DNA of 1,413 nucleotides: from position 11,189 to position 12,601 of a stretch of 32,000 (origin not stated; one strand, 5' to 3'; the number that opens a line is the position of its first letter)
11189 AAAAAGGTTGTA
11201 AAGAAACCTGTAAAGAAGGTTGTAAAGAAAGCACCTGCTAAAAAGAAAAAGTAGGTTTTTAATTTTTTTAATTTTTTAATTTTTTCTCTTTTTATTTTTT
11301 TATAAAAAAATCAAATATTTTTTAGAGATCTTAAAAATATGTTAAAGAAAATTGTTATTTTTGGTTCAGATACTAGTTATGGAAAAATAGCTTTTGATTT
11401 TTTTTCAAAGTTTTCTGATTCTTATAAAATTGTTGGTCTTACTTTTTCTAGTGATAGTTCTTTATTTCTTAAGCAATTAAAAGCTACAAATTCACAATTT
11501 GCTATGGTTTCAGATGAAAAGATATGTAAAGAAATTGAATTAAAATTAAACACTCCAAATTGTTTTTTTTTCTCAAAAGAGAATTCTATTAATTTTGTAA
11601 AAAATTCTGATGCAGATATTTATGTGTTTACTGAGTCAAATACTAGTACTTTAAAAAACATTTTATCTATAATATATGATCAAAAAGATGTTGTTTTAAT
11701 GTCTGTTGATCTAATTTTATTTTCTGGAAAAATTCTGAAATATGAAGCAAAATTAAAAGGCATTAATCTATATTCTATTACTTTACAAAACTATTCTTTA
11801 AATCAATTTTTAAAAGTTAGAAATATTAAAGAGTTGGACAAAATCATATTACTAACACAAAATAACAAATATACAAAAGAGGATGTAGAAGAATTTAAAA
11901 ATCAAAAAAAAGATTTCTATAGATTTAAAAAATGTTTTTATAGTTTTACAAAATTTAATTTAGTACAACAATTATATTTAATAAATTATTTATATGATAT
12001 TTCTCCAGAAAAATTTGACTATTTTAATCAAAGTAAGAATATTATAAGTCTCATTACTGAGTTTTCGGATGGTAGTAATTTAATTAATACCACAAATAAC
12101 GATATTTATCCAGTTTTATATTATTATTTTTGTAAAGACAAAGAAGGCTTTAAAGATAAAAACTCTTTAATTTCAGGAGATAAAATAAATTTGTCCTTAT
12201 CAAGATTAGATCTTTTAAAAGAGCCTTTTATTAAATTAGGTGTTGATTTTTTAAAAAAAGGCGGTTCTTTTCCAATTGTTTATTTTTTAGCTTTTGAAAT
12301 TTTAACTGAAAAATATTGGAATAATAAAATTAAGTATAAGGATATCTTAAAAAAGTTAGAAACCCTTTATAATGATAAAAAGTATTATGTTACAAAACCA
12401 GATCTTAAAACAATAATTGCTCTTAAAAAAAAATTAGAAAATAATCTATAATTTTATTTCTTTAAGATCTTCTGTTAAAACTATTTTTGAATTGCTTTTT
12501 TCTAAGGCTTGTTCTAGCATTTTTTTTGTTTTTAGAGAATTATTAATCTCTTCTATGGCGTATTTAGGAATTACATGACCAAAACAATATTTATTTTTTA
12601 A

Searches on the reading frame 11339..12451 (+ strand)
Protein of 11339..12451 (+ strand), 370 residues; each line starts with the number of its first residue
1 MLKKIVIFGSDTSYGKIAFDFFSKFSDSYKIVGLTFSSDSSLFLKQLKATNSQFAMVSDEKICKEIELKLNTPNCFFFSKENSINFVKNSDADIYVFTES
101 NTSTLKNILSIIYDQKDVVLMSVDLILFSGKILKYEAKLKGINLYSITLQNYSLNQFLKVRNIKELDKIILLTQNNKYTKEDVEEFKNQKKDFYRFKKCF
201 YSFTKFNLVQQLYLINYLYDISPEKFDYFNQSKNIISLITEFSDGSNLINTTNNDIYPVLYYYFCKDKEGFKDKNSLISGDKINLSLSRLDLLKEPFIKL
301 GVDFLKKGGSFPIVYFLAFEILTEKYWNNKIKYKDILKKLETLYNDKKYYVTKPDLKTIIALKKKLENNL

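Call 7: search_protein_families(library=pfam, max_evalue=0.001, proteins=[window:11339-12451:+])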
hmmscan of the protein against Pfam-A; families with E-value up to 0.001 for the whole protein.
window:11339-12451:+ (370 aa): 2 families
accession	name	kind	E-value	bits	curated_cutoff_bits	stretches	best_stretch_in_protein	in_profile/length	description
PF02670.22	DXP_reductoisom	-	4e-10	40.9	21.7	1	5-120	1-119/129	1-deoxy-D-xylulose 5-phosphate reductoisomerase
PF13288.12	DXPR_C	-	3.4e-06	27.8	27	1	284-365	31-111/115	DXP reductoisomerase C-terminal domain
